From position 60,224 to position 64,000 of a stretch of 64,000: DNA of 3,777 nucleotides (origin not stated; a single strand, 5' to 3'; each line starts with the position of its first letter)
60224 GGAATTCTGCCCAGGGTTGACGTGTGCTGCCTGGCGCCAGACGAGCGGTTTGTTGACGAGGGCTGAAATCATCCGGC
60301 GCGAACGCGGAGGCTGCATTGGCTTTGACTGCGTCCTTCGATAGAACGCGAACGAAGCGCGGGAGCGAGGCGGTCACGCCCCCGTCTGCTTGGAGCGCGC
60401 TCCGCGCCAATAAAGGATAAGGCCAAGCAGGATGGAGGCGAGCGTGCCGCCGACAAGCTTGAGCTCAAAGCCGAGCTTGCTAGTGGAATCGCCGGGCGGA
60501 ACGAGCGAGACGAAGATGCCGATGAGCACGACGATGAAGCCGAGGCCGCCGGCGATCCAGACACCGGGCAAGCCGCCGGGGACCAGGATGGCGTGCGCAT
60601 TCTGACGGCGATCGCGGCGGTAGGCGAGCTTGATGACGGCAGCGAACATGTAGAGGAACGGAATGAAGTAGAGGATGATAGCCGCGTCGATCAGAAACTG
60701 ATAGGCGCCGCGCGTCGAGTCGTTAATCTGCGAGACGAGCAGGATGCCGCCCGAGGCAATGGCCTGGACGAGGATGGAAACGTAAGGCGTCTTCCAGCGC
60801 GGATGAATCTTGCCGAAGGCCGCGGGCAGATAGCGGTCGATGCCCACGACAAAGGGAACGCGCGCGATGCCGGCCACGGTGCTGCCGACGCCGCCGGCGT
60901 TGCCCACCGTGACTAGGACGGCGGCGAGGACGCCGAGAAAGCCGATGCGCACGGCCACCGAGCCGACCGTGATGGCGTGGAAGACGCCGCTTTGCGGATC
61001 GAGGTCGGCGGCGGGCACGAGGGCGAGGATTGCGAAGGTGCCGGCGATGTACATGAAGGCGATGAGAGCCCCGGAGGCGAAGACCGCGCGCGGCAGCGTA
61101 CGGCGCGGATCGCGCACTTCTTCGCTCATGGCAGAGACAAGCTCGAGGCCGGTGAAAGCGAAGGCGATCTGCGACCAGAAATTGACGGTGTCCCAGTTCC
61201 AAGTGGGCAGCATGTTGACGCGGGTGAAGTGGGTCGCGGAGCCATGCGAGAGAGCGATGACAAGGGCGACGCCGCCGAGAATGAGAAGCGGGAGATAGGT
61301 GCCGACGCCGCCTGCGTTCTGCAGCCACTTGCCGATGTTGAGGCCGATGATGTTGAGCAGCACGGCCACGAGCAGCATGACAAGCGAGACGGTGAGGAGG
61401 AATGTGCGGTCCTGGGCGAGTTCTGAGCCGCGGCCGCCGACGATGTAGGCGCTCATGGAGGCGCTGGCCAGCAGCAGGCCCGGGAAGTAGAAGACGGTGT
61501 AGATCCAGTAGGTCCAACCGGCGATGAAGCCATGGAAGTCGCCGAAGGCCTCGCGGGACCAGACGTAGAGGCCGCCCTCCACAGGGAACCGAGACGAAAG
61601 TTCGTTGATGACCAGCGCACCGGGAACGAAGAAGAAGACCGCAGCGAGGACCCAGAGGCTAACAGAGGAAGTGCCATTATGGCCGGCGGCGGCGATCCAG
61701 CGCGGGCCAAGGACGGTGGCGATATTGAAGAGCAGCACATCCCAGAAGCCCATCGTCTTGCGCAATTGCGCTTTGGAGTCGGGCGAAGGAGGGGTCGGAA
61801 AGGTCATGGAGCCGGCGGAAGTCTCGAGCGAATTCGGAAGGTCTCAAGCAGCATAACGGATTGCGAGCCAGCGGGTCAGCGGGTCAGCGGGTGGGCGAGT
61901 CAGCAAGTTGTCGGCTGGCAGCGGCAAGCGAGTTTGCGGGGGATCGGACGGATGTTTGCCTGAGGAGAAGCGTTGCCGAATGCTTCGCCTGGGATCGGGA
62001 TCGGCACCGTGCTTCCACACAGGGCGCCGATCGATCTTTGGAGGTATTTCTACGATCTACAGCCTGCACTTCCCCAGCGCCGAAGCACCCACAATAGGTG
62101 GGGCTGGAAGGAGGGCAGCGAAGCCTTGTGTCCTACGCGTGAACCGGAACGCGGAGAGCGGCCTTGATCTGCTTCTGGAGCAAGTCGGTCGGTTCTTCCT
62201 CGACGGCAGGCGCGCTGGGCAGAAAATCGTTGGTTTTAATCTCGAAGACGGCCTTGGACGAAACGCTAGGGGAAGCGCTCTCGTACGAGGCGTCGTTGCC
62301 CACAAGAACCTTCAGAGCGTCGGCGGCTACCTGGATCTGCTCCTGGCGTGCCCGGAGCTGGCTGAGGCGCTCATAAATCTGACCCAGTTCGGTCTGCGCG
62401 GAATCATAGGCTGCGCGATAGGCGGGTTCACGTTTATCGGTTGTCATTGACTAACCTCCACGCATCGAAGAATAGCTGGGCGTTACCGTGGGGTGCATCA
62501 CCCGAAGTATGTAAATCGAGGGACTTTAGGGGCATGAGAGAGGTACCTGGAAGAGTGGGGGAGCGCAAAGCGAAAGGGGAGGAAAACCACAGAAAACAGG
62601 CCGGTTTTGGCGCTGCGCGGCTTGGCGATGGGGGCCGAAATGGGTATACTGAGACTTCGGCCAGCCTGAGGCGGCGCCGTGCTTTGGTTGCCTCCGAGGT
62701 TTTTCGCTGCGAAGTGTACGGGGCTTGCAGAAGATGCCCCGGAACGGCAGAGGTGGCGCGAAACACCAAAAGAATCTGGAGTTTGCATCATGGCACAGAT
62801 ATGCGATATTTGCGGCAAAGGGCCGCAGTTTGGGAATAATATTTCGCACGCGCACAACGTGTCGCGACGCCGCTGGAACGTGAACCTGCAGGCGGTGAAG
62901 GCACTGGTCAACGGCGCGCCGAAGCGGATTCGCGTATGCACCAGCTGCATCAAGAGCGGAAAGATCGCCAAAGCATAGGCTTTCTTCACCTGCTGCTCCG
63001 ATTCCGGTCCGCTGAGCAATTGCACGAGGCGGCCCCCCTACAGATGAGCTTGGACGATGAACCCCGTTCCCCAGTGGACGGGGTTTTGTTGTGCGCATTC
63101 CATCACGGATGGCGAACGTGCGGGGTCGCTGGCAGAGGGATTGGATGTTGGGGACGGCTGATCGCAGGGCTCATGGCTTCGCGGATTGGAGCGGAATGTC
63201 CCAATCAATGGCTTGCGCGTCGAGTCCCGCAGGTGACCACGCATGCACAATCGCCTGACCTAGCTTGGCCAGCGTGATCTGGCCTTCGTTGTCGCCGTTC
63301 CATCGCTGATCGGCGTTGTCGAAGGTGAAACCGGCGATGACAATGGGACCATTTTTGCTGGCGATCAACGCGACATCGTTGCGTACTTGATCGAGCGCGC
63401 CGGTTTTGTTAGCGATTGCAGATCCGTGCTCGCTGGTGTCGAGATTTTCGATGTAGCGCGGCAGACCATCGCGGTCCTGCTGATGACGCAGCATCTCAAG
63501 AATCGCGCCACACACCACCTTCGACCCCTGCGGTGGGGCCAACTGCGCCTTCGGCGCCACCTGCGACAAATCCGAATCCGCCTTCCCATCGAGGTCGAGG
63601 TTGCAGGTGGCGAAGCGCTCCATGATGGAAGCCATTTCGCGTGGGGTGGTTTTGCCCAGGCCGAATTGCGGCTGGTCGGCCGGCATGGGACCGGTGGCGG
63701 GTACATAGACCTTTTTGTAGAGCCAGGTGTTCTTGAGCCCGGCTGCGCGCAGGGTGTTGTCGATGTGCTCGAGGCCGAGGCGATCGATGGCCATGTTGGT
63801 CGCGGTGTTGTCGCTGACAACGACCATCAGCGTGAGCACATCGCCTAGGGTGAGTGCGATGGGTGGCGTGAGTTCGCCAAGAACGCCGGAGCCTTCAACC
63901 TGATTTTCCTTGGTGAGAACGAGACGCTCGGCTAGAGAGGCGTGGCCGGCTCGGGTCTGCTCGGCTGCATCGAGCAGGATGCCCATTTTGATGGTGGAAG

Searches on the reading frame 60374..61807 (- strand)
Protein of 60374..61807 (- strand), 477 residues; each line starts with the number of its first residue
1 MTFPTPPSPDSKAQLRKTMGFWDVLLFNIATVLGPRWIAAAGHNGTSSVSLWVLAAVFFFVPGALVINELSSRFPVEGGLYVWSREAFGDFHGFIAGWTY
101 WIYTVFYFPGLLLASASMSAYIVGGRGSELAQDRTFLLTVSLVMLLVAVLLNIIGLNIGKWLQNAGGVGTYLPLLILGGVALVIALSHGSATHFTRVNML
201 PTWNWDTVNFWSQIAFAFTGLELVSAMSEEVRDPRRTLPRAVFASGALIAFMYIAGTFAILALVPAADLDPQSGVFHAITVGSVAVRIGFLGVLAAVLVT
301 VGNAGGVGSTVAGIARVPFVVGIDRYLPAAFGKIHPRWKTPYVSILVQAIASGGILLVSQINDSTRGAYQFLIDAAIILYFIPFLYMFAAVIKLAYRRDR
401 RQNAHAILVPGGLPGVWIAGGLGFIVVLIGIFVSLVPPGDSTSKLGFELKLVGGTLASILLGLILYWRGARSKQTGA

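Call 32: find_encoding_contigs(protein=window:60374-61807:-, flank=10000, max_places=6)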
Protein window:60374-61807:- (477 aa): 3 contigs read that carry it; 2 places shown.
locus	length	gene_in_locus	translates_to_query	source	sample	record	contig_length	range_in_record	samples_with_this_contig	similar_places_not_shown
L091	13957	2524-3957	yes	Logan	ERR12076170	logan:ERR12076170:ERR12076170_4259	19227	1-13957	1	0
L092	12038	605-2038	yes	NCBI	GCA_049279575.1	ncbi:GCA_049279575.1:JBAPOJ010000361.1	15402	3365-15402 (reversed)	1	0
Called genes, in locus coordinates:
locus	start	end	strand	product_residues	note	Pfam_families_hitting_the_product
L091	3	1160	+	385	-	?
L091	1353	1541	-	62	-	PF00830:Ribosomal_L28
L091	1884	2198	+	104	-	-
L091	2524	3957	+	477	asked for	PF00324:AA_permease, PF13520:AA_permease_2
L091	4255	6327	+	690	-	PF05649:Peptidase_M13_N, PF01431:Peptidase_M13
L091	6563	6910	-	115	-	-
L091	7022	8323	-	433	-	PF00672:HAMP, PF00512:HisKA, PF02518:HATPase_c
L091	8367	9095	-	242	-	PF00072:Response_reg, PF00486:Trans_reg_C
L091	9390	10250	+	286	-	PF09339:HTH_IclR, PF01614:IclR_C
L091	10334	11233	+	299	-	PF01144:CoA_trans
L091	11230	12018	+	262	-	PF01144:CoA_trans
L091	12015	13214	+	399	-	PF00108:Thiolase_N, PF02803:Thiolase_C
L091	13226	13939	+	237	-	PF12391:PCDO_beta_N, PF00775:Dioxygenase_C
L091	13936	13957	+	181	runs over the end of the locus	PF00775:Dioxygenase_C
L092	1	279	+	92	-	?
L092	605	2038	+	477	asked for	PF00324:AA_permease, PF13520:AA_permease_2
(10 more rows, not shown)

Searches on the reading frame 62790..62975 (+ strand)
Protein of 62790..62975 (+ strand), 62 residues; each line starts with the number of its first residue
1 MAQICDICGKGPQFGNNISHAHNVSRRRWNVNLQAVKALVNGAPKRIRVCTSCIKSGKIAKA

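Call 64: find_encoding_contigs(protein=window:62790-62975:+, flank=10000, max_places=8)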
Protein seq(62 aa) (62 aa): 15 contigs read that carry it; 8 places shown.
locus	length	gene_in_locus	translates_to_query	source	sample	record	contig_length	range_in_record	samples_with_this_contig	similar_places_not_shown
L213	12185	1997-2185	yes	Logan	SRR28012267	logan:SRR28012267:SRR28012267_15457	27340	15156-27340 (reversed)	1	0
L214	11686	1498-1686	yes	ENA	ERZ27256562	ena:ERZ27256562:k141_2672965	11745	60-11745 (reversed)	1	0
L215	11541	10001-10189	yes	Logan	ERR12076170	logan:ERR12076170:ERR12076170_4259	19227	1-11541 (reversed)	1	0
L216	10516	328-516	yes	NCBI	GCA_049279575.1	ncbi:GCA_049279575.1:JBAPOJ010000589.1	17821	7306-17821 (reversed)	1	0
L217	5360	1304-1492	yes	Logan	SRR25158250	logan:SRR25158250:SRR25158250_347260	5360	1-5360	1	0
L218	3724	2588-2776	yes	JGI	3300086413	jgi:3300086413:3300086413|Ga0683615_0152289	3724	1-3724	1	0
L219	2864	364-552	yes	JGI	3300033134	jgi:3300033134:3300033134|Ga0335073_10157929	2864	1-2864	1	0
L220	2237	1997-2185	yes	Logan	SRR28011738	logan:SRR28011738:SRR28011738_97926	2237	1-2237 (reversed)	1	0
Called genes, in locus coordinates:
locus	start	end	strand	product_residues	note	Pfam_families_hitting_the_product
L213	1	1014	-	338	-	?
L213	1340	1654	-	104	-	-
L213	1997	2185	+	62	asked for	PF00830:Ribosomal_L28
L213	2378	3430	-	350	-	PF13354:Beta-lactamase2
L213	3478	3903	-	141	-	PF01641:SelR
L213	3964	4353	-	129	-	PF01042:Ribonuc_L-PSP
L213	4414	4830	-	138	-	PF08570:DUF1761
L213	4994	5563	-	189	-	PF08922:DUF1905, PF13376:OmdA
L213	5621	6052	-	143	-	PF02566:OsmC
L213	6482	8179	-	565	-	PF04389:Peptidase_M28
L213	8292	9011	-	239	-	PF00149:Metallophos, PF12850:Metallophos_2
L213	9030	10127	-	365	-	PF00730:HhH-GPD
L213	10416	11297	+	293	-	-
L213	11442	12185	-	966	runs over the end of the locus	PF01411:tRNA-synt_2c, PF07973:tRNA_SAD, PF02272:DHHA1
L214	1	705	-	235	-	?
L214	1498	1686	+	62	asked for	PF00830:Ribosomal_L28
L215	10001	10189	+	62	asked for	PF00830:Ribosomal_L28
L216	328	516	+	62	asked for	PF00830:Ribosomal_L28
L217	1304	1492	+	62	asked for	PF00830:Ribosomal_L28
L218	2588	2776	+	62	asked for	PF00830:Ribosomal_L28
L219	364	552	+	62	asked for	PF00830:Ribosomal_L28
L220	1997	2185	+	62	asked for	PF00830:Ribosomal_L28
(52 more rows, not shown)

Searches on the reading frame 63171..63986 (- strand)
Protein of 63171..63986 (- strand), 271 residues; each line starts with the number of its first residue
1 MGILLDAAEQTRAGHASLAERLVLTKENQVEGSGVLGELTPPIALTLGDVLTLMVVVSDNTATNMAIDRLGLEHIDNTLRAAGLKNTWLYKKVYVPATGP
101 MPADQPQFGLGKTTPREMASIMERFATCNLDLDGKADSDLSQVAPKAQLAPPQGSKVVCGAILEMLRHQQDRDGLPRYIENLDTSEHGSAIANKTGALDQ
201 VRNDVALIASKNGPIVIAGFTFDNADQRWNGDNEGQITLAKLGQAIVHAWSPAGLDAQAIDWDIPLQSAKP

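Call 41: search_protein_families(library=pfam, proteins=[window:63171-63986:-], max_evalue=0.001)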
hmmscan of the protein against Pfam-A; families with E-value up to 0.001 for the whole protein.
window:63171-63986:- (271 aa): 1 family
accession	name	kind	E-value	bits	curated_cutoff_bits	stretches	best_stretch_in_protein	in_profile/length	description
PF13354.11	Beta-lactamase2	-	9.7e-40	136.6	22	1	3-220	31-213/214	Beta-lactamase enzyme family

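Call 62: find_encoding_contigs(protein=window:63171-63986:-, flank=10000, max_places=6)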
Protein window:63171-63986:- (271 aa): no gene with exactly this product is on record in the collection.
